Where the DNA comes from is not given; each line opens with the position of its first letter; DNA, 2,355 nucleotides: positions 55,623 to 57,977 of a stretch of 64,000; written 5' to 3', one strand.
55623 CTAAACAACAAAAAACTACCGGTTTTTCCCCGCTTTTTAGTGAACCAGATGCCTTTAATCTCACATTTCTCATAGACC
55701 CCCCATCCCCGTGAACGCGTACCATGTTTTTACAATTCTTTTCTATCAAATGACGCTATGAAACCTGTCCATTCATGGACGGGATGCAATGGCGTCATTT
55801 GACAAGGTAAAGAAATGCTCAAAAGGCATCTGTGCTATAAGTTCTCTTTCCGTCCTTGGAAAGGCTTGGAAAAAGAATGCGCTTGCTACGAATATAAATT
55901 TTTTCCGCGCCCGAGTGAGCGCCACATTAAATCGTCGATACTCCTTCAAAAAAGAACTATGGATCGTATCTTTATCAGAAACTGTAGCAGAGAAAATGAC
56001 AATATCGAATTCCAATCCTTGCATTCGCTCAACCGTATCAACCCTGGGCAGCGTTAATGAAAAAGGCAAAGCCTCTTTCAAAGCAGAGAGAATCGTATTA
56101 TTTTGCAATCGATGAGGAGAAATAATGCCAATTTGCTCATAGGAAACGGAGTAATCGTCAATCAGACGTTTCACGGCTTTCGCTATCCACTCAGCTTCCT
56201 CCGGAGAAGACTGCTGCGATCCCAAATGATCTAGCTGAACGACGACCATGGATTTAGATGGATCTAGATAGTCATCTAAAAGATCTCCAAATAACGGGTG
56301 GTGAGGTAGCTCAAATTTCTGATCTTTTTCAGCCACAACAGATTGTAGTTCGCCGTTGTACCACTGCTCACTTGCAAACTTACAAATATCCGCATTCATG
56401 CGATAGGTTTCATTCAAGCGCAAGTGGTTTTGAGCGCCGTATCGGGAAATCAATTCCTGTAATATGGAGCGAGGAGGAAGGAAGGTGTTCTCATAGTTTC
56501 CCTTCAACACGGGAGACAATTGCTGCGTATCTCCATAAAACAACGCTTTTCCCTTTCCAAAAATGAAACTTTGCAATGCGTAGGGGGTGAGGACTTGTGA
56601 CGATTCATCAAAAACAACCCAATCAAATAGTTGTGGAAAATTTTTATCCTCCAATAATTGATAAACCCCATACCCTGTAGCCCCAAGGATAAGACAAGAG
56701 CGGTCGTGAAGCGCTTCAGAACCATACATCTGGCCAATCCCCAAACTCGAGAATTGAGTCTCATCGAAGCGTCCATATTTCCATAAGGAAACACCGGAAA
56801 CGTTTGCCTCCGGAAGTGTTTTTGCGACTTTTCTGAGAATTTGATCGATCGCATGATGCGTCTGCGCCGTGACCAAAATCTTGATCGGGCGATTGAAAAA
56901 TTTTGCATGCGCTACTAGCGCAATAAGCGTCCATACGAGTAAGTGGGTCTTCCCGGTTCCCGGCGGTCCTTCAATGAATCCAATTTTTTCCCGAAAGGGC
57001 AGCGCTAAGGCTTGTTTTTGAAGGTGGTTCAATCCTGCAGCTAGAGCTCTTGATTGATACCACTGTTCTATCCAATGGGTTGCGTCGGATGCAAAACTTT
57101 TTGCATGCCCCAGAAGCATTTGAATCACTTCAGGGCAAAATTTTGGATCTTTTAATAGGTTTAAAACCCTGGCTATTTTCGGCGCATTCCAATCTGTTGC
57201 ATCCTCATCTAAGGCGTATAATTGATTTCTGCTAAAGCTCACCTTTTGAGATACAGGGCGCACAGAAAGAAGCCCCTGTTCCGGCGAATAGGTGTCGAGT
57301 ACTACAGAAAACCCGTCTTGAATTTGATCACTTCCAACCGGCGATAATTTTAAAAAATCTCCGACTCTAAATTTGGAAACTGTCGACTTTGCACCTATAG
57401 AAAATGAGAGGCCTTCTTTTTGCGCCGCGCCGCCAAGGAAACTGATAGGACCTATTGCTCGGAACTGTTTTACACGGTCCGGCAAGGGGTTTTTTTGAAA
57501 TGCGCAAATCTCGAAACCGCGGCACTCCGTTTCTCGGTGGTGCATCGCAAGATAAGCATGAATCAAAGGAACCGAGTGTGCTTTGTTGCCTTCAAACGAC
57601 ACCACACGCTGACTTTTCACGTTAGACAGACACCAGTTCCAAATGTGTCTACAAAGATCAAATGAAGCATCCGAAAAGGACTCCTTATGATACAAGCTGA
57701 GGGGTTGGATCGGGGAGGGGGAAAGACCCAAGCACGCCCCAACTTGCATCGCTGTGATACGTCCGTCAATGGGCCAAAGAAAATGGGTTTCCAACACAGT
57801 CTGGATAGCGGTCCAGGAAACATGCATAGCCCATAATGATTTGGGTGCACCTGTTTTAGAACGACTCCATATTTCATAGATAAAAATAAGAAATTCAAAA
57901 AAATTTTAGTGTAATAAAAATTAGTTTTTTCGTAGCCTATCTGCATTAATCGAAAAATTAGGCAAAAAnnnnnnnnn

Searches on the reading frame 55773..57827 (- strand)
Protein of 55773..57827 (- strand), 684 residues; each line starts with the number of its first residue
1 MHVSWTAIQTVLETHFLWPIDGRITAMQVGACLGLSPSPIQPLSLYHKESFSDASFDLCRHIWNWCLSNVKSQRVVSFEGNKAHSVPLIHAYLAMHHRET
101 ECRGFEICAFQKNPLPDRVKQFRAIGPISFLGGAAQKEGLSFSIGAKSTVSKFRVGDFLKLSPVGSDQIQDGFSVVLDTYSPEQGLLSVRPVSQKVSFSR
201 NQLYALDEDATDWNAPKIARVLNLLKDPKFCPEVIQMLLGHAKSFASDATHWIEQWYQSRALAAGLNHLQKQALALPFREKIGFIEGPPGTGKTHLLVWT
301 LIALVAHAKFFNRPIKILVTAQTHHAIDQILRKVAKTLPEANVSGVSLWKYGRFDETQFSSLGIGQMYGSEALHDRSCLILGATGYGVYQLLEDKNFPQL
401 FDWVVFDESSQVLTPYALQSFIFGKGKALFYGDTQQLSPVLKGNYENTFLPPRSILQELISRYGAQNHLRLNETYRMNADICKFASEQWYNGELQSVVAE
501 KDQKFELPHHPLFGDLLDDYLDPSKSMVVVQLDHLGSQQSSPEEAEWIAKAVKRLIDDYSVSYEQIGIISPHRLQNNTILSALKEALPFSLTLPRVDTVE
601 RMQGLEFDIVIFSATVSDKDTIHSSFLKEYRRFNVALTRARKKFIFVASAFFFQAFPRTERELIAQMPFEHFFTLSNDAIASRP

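Call 5: search_protein_families(library=pfam, proteins=[window:55773-57827:-], max_evalue=0.1)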
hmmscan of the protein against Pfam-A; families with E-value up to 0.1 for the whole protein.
window:55773-57827:- (684 aa): 16 families
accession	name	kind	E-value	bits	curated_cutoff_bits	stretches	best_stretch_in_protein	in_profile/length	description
PF13087.12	AAA_12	-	9.7e-35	120.3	27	1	453-649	3-193/195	AAA domain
PF13086.12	AAA_11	-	2.4e-19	70.6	27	2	266-351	2-89/257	AAA domain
PF13245.12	AAA_19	-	1e-08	35.8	25.1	1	270-440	1-132/134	AAA domain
PF01443.25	Viral_helicase1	-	1.4e-07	32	21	1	567-647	158-227/228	Viral superfamily 1 RNA helicase core domain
PF13604.12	AAA_30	-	7e-07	29.6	27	1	266-496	2-175/191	AAA domain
PF13538.12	UvrD_C_2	-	2.8e-05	24.3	27.4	1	596-647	4-52/52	UvrD-like helicase C-terminal domain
PF04851.21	ResIII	-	5.5e-05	23.6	22.5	1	257-408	7-133/164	Type III restriction enzyme, res subunit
PF00580.27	UvrD-helicase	-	0.00027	21.1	23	1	266-348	1-74/271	UvrD/REP helicase N-terminal domain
PF13361.12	UvrD_C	-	0.00039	20.4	25.6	1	598-647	291-346/350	UvrD-like helicase C-terminal domain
PF13401.12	AAA_22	-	0.00062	20.5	27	1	279-344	4-64/130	AAA domain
PF00270.35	DEAD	-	0.0011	19.2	26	1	269-411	3-128/167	DEAD/DEAH box helicase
PF05127.21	NAT10_TcmA_helicase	-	0.0016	18.8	22.7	1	285-345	2-57/176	RNA cytidine acetyltransferase NAT10/TcmA, helicase domain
PF09848.15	SLFN-g3_helicase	-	0.033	13.9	24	0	281-304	2-25/354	Schlafen group 3, DNA/RNA helicase domain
PF02562.22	PhoH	-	0.048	13.6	27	1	268-309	7-48/205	PhoH-like protein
PF13191.12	AAA_16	-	0.06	14.3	32.6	0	281-336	25-88/167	AAA ATPase domain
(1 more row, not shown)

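Call 6: search_protein_families(library=ncbifam, proteins=[window:55773-57827:-], max_evalue=0.1)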
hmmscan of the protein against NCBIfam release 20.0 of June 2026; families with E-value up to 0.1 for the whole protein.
window:55773-57827:- (684 aa): 9 families
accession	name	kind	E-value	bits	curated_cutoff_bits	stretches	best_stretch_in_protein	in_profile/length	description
TIGR00376.1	TIGR00376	hypoth_equivalog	6.2e-40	137.3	348.9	2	400-649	363-610/639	IGHMBP2 family helicase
NF040671.1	PLuB_AAA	exception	1.5e-36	125.3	999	2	399-651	961-1233/1256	PLuB system helicase-like protein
NF058533.1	antiphage_ProA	equivalog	5.4e-08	30.7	1500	1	400-646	1303-1556/1903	anti-phage protein ProA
TIGR01447.1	recD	equivalog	1e-07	31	310.15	1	267-479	150-358/597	exodeoxyribonuclease V subunit alpha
TIGR01448.2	helicase_RecD2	equivalog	1e-07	30.5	500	1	246-323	299-368/713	SF1B family DNA helicase RecD2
NF008127.0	PRK10875.1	equivalog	0.0017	17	671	1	268-338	159-227/619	exodeoxyribonuclease V subunit alpha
NF042953.1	Hhe_antiphage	equivalog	0.02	12.2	2000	0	401-439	1282-1319/1797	DUF4011 domain-containing anti-phage protein Hhe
TIGR03499.1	FlhF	equivalog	0.021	14.8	174.15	1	196-294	117-212/286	flagellar biosynthesis GTPase FlhF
TIGR03117.2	cas_csf4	equivalog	0.028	12.6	400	1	267-340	142-202/800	type IV CRISPR-associated DEAD/DEAH-box helicase Csf4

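Call 91: search_protein_families(library=padloc, proteins=[window:55773-57827:-], max_evalue=0.00001)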
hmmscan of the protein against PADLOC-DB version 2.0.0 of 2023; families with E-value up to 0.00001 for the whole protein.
window:55773-57827:- (684 aa): 10 families
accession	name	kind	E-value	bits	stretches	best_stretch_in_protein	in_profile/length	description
PDLC03920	MkoA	-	3.9e-47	159.2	2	379-655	771-1081/1112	-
PDLC03924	MkoC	-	3.9e-36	122.6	2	469-670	771-965/1136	-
PDLC03921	MkoA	-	2.9e-33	112.7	2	400-655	1296-1572/1607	-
PDLC02895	DpdJ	-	4.6e-27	91.4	1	281-667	62-470/2112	DpdJ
PDLC05035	PDC-S53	-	3.2e-08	30.1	1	232-337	462-559/900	-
PDLC03802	RTasHel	-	8.7e-08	29.4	0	589-669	603-671/675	DRT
PDLC05009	PDC-S37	-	2.3e-06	23.7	0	401-439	938-975/1550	-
PDLC00107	GajB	-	2.4e-06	24.5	0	620-651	528-559/587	UrvD helicase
PDLC00119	GajB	-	3.4e-06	24.3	0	289-344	24-79/565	UrvD helicase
PDLC01734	typeIV_RecD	-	5.8e-06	22.8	0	253-485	329-512/763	RecD_0_IVD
